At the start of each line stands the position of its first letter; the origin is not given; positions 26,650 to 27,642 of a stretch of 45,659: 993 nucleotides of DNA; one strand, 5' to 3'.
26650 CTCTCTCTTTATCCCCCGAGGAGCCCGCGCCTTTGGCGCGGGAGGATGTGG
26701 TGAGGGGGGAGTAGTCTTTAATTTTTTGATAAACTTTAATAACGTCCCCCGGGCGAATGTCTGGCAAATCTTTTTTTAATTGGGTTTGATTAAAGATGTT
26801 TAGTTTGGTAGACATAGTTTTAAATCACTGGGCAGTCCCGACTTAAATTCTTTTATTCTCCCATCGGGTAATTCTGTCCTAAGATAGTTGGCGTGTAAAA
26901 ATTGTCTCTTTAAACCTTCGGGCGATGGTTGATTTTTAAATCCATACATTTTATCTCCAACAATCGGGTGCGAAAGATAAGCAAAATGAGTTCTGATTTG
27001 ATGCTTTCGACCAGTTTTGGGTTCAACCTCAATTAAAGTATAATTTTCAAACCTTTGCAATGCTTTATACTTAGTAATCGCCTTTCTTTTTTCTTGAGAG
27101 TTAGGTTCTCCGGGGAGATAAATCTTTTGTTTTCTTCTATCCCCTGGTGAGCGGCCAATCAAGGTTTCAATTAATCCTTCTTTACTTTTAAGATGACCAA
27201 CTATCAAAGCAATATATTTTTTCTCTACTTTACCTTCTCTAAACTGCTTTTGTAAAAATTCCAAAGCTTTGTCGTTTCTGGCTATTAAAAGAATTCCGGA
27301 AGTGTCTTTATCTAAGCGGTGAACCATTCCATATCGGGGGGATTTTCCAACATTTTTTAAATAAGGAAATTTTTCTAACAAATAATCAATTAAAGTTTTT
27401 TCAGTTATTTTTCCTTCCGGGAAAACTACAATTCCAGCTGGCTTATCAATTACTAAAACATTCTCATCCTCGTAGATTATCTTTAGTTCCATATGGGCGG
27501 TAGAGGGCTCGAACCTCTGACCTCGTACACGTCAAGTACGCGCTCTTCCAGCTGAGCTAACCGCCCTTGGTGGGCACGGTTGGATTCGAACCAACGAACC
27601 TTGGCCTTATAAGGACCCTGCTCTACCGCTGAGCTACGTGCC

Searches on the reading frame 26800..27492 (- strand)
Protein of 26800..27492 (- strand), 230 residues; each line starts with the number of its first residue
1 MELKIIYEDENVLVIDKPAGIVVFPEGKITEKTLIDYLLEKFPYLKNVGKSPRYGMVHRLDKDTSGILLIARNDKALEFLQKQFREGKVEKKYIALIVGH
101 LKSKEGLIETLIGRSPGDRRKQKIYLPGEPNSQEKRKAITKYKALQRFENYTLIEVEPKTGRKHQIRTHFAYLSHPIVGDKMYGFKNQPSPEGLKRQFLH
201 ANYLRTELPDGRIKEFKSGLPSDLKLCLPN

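Call 53: search_protein_families(library=pfam, proteins=[window:26800-27492:-], max_evalue=0.00001)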
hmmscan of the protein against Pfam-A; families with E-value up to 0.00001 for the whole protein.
window:26800-27492:- (230 aa): 1 family
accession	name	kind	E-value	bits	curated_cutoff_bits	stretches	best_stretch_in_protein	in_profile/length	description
PF00849.27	PseudoU_synth_2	-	1.2e-34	120.2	26.8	1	11-171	1-151/152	RNA pseudouridylate synthase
